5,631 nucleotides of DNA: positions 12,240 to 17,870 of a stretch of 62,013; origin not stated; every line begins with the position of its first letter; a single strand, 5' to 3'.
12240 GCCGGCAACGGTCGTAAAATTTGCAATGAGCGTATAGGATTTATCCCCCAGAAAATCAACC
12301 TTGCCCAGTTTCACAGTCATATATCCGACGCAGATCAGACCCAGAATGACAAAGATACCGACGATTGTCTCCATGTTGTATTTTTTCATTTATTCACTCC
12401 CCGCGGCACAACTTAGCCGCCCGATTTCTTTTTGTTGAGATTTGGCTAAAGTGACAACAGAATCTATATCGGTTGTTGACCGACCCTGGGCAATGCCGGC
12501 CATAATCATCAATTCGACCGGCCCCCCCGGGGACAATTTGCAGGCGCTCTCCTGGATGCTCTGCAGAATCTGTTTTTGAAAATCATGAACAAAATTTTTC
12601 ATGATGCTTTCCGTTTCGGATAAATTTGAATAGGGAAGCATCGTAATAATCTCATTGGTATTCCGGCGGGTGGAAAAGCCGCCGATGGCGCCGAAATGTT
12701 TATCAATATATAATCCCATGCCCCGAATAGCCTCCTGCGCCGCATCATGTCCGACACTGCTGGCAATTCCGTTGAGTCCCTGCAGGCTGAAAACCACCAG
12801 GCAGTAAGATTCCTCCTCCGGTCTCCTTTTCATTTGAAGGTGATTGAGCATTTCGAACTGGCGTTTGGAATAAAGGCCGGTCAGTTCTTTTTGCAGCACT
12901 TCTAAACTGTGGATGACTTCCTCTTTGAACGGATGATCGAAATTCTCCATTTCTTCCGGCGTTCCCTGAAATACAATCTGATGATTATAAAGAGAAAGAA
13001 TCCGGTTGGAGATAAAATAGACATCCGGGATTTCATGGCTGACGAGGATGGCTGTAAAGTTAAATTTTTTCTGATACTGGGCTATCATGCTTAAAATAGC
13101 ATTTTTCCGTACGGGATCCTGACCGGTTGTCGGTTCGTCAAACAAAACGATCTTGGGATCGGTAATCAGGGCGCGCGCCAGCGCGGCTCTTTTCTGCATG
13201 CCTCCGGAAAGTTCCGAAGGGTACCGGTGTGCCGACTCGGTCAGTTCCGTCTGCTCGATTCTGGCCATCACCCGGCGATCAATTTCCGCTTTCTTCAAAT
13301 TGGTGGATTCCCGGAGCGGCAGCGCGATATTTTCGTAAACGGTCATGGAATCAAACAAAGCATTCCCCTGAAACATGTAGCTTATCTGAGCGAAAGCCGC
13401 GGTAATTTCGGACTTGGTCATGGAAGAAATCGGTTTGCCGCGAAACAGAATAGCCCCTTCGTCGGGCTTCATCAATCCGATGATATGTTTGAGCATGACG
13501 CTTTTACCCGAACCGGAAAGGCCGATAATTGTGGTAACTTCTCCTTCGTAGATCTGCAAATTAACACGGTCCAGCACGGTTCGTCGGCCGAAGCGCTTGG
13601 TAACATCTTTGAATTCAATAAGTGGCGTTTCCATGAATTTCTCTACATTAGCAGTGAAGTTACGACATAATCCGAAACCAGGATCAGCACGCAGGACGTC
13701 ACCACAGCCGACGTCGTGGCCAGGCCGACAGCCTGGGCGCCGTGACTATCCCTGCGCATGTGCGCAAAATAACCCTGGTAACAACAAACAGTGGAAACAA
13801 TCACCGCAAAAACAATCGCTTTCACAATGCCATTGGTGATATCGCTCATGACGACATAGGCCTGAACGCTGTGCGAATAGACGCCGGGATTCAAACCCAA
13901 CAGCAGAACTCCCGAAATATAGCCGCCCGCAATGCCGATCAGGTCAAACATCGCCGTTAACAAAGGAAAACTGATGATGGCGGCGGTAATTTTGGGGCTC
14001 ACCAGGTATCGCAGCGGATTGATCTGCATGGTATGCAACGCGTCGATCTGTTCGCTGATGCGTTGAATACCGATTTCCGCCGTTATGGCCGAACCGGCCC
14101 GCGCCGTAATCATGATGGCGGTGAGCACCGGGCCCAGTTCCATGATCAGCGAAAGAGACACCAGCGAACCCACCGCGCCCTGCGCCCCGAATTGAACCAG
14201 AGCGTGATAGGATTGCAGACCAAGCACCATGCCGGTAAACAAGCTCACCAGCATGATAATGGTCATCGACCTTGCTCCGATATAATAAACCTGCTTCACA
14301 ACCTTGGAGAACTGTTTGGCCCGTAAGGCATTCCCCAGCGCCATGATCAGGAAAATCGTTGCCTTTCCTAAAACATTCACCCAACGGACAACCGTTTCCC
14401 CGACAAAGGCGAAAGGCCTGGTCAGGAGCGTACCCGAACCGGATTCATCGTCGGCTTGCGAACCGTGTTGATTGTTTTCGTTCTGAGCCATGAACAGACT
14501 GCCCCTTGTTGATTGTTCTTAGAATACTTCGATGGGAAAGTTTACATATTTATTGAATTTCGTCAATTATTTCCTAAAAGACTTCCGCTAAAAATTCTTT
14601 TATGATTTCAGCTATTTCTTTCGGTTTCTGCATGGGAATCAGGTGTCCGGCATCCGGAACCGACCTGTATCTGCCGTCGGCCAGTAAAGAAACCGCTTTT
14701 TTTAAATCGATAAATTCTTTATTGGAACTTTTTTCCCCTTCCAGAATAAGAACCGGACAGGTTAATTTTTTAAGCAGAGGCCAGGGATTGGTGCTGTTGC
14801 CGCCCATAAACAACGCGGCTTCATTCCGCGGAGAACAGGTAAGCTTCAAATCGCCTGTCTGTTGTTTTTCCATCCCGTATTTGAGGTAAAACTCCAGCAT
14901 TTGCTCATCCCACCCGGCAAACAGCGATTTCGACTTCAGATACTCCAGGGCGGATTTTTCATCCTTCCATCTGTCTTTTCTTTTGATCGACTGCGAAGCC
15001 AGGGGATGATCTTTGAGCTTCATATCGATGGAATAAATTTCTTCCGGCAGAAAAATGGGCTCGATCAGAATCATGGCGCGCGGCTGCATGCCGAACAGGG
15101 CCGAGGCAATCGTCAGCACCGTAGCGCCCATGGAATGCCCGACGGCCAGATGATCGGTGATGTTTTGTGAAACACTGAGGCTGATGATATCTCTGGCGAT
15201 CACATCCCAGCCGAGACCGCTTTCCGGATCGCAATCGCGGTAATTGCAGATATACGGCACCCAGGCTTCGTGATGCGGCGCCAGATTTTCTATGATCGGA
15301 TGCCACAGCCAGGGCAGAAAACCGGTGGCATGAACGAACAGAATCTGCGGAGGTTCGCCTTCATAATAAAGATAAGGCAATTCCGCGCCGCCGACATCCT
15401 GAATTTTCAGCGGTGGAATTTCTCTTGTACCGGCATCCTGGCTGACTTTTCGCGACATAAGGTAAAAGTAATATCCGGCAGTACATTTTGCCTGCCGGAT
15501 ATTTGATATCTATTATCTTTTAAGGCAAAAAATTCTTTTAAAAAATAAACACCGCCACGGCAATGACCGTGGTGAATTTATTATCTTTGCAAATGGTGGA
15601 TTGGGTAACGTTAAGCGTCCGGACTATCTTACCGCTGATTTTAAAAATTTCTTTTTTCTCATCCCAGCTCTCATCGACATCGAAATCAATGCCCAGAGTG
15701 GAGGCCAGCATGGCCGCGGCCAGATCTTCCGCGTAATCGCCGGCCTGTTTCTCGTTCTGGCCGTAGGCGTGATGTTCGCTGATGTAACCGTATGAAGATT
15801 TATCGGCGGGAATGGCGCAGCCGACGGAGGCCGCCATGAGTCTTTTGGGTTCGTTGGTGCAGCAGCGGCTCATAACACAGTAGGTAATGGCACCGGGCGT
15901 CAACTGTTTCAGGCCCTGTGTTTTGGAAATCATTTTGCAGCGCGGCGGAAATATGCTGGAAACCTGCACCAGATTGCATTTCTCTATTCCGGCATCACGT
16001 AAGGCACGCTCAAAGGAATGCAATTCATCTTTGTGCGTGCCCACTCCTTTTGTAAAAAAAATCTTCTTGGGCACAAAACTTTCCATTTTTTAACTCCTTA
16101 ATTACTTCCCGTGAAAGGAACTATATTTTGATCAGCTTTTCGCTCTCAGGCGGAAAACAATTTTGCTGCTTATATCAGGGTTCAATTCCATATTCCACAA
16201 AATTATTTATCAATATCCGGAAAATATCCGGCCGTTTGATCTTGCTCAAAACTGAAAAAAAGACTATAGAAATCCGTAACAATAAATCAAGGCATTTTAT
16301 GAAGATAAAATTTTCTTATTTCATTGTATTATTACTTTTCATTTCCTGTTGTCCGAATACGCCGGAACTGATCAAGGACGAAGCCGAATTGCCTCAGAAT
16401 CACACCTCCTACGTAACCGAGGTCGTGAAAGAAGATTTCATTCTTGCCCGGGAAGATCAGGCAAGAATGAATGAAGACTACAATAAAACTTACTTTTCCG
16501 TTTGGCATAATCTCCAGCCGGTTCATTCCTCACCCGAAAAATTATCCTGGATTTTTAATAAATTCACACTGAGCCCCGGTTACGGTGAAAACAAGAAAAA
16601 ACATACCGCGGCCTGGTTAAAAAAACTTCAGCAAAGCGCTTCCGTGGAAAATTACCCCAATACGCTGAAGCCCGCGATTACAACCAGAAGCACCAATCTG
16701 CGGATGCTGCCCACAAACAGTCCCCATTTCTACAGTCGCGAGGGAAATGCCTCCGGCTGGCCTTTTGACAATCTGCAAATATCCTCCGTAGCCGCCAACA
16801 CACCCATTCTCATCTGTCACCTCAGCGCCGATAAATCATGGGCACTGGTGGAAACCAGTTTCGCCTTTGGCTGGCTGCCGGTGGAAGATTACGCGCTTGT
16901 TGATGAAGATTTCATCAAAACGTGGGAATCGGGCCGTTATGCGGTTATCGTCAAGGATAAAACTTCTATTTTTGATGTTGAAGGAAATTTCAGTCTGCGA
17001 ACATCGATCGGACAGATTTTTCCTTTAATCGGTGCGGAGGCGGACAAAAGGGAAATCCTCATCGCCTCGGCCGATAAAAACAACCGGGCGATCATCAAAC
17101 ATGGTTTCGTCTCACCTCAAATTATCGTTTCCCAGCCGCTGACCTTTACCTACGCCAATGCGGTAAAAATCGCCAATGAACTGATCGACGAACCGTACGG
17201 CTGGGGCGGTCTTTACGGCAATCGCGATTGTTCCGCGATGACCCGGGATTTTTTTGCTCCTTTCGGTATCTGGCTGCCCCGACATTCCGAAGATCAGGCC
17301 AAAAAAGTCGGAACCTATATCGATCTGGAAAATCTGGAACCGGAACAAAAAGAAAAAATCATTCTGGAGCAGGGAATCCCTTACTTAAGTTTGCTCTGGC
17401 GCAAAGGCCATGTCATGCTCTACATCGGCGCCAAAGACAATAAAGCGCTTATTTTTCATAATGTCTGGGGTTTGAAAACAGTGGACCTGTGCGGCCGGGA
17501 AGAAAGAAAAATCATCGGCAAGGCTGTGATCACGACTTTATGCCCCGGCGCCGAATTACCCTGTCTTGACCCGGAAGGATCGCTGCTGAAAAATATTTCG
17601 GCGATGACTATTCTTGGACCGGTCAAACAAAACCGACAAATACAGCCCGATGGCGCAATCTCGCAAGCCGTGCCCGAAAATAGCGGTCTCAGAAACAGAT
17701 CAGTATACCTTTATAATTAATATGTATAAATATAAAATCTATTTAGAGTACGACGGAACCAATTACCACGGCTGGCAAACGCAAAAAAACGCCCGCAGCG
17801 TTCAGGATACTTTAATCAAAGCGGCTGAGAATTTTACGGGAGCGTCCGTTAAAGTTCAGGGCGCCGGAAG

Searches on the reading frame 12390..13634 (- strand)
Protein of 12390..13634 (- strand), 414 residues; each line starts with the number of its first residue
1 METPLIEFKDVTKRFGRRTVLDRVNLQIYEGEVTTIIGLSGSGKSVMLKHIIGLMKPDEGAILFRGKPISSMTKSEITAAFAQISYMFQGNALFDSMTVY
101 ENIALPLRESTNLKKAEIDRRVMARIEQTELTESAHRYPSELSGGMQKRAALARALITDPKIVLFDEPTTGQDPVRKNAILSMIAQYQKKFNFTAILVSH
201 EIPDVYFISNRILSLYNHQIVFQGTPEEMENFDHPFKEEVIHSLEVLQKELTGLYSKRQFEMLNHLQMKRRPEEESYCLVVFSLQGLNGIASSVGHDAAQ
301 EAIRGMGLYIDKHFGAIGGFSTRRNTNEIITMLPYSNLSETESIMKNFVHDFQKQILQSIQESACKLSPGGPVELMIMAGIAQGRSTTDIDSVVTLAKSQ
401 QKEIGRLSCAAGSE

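Call 74: search_protein_families(library=pfam, proteins=[window:12390-13634:-], max_evalue=0.0001)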
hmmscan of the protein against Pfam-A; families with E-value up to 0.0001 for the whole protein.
window:12390-13634:- (414 aa): 3 families
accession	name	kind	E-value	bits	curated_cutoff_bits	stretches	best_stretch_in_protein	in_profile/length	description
PF00005.33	ABC_tran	-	4.9e-35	121.6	25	1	21-170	1-137/137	ABC transporter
PF02463.25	SMC_N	-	1.6e-06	28.1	40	1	30-200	23-199/220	RecF/RecN/SMC N terminal domain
PF00990.26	GGDEF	-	2.6e-06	27.7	23.8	1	250-370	5-128/161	Diguanylate cyclase, GGDEF domain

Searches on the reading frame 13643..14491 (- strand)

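Call 74: search_protein_families(library=pfam, proteins=[window:13643-14491:-], max_evalue=0.0001)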
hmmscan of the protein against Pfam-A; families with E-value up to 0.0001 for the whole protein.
window:13643-14491:- (282 aa): 1 family
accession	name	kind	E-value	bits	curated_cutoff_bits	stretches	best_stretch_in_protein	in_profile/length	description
PF02405.21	MlaE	-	7.3e-76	254.9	22.5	1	64-279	1-211/212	Permease MlaE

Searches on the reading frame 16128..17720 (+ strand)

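Call 74: search_protein_families(library=pfam, proteins=[window:16128-17720:+], max_evalue=0.0001)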
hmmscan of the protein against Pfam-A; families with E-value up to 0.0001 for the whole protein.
window:16128-17720:+ (530 aa): 4 families
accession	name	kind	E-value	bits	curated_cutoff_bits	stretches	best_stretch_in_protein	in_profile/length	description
PF12912.12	N_NLPC_P60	-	4.5e-21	75.6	25.4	1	66-176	4-118/118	NLPC_P60 stabilising domain, N term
PF12913.13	SH3_6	-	4.2e-19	68.3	27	1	199-251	1-53/53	SH3 domain (SH3b1 type)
PF12914.13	SH3_7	-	1.1e-11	44.8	21.3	1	259-303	1-45/47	SH3 domain of SH3b2 type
PF00877.26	NLPC_P60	-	4.6e-08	33.4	23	1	355-435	2-74/105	NlpC/P60 family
